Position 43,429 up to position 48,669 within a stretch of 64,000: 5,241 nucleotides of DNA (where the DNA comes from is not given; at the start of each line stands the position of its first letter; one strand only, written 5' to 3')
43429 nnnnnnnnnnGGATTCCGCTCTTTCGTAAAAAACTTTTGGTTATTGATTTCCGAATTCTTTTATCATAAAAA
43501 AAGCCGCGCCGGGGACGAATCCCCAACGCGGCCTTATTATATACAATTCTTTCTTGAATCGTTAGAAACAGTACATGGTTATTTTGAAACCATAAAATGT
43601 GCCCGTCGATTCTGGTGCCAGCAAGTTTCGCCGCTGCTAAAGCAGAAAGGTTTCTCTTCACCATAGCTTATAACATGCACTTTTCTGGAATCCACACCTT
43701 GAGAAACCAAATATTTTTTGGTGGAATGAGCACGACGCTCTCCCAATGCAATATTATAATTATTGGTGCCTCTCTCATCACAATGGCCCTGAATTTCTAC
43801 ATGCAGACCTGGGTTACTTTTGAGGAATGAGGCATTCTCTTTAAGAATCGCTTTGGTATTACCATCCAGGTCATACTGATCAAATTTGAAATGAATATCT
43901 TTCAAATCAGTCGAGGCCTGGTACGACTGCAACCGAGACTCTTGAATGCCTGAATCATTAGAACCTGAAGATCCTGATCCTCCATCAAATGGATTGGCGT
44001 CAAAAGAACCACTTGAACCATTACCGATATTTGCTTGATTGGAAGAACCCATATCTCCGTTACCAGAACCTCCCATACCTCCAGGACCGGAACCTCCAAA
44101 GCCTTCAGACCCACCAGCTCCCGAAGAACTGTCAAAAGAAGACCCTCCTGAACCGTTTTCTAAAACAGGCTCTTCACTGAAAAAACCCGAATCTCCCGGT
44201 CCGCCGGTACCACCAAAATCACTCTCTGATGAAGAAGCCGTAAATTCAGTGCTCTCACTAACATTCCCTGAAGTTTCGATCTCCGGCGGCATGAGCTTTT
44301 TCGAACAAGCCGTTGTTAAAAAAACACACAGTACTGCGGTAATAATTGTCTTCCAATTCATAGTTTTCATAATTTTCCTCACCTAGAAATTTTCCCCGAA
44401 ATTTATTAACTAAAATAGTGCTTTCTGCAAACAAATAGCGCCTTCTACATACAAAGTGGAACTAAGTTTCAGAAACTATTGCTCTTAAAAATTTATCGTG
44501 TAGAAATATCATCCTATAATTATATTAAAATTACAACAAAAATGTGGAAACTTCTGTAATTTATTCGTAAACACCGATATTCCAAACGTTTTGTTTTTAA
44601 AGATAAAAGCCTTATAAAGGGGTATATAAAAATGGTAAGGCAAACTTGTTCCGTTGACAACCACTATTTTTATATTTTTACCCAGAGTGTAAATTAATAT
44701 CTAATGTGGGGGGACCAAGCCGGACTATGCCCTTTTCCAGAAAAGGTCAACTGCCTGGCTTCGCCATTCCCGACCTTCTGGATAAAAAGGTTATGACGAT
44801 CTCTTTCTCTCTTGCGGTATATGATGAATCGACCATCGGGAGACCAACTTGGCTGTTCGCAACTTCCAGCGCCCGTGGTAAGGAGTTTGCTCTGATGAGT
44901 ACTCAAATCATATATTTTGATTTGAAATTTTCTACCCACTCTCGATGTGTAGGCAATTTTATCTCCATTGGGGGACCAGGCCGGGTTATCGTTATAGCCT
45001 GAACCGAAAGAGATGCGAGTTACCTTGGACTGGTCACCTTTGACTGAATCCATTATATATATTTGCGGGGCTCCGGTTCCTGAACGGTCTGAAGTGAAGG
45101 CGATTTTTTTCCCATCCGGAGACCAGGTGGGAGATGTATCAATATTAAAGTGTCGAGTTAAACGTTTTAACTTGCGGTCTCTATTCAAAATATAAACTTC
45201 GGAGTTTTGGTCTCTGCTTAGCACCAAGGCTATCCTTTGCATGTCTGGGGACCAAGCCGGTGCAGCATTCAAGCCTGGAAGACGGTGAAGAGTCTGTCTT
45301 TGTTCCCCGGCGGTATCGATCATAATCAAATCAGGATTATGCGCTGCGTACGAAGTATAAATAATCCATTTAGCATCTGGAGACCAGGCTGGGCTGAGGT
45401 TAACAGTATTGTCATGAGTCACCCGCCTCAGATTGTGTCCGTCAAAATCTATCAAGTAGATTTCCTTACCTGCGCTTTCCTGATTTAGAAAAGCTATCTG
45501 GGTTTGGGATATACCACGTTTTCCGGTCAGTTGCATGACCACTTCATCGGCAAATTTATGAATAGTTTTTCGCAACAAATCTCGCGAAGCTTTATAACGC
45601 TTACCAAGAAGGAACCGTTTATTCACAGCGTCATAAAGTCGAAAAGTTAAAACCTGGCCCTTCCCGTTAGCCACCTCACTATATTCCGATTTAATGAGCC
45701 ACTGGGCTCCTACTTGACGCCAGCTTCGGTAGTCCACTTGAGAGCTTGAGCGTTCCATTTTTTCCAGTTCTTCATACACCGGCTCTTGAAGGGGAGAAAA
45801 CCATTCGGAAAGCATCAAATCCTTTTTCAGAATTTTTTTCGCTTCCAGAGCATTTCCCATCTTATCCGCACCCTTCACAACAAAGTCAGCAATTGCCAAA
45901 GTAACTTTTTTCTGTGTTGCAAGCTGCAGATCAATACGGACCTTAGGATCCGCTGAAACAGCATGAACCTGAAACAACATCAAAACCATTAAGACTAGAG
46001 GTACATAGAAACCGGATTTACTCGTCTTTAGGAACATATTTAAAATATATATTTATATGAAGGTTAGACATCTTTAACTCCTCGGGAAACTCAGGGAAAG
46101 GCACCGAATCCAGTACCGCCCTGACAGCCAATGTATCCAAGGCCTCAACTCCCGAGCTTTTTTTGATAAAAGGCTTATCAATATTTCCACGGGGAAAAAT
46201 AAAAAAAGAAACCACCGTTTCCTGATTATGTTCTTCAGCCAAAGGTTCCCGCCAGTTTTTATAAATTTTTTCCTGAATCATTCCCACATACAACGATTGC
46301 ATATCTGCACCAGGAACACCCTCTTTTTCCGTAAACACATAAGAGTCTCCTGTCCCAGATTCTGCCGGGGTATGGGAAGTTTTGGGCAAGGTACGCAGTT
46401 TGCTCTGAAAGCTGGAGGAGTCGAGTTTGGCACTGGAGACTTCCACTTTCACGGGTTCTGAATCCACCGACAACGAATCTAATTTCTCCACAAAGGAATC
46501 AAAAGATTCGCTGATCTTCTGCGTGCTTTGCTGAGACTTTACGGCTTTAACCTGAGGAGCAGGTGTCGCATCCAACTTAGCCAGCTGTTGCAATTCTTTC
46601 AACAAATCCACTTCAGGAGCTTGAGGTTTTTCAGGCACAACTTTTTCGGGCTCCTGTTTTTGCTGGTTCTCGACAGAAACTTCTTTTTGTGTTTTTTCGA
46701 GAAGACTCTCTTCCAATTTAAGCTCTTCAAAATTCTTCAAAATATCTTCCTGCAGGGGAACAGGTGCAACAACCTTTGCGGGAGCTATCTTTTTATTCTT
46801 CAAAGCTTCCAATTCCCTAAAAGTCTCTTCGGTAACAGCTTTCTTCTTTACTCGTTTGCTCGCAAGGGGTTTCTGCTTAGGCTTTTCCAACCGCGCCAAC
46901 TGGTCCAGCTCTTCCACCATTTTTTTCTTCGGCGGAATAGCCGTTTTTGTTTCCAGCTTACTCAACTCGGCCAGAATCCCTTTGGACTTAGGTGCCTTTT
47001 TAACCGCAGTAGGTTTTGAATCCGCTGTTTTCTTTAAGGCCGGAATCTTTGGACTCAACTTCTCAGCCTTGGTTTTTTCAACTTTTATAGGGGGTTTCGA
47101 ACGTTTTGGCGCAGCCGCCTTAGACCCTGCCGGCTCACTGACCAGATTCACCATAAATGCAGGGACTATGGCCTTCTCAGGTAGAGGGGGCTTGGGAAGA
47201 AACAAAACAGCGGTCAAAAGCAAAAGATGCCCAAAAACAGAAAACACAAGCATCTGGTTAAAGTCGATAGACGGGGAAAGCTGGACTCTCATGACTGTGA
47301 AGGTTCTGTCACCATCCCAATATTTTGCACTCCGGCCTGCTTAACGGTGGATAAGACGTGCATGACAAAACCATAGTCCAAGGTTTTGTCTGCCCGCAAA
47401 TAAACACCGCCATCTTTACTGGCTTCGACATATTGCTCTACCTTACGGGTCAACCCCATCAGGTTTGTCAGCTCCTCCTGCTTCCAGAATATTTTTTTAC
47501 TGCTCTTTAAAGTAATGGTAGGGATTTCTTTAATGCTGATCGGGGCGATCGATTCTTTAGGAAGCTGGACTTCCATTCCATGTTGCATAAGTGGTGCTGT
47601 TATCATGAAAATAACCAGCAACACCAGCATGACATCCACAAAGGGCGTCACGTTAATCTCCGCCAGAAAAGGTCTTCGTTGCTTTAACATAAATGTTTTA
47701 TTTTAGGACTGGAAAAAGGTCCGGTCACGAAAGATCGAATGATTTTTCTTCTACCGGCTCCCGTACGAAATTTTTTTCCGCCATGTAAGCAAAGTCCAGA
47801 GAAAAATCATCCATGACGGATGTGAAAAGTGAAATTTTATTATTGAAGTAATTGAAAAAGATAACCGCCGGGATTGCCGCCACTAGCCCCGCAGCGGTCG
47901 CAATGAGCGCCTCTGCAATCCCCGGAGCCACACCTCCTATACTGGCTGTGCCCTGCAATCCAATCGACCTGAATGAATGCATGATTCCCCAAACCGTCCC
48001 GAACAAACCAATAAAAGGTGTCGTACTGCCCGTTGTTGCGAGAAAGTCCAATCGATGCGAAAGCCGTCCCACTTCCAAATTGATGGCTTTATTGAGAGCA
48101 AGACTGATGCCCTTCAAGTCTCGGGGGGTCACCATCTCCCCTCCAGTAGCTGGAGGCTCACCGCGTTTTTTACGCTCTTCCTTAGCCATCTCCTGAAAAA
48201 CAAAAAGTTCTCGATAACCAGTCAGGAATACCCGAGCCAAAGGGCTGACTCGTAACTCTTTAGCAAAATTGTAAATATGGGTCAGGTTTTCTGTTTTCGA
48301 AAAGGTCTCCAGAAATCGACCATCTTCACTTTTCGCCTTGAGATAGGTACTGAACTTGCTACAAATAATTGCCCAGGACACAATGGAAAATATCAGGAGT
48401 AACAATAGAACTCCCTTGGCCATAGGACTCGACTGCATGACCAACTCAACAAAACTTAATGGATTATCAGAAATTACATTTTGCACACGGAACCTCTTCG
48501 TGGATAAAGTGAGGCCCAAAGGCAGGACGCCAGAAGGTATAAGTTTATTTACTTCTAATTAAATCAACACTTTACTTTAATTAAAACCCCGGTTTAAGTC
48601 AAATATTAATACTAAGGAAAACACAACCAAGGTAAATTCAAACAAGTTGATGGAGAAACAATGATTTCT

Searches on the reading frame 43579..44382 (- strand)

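Call 55: search_protein_families(library=pfam, proteins=[window:43579-44382:-], max_evalue=0.00001)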
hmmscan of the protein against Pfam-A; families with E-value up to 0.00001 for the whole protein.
window:43579-44382:- (267 aa): 1 family
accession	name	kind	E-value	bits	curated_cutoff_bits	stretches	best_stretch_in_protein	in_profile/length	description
PF00691.25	OmpA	-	3.6e-20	72.6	27.2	1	165-246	2-85/98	OmpA family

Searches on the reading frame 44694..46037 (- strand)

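Call 55: search_protein_families(library=pfam, proteins=[window:44694-46037:-], max_evalue=0.00001)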
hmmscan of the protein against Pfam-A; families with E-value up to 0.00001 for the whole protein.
window:44694-46037:- (447 aa): 5 families
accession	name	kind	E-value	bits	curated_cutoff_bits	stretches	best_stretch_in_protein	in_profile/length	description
PF07676.18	PD40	-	9.3e-42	140.6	20.9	2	290-328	1-38/38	WD40-like Beta Propeller Repeat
PF00930.27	DPPIV_N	-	1e-13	51.2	22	0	373-436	25-84/354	Dipeptidyl peptidase IV (DPP IV) N-terminal region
PF04052.18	TolB_N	-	4.3e-13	49.7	22.4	1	34-141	2-104/106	TolB amino-terminal domain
PF25174.1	Beta-prop_THOC3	-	5.5e-12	45.7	305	0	188-316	66-190/272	THOC3 beta-propeller domain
PF25460.1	Beta-prop_Aladin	-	1e-06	28.6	171.1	0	301-409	114-213/340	Aladin seven-bladed propeller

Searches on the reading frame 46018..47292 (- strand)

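Call 55: search_protein_families(library=pfam, proteins=[window:46018-47292:-], max_evalue=0.00001)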
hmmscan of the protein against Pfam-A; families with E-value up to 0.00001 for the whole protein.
window:46018-47292:- (424 aa): 1 family
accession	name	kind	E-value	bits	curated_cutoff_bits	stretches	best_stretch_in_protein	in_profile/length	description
PF13103.11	TonB_2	-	7.6e-14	52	22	1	335-409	4-77/85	TonB C terminal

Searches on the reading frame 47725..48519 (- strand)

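Call 55: search_protein_families(library=pfam, proteins=[window:47725-48519:-], max_evalue=0.00001)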
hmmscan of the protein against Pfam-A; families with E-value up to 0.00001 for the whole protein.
window:47725-48519:- (264 aa): 1 family
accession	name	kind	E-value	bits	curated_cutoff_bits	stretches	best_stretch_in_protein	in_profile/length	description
PF01618.21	MotA_ExbB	-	1.4e-34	119.1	22.9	1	130-236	19-125/127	MotA/TolQ/ExbB proton channel family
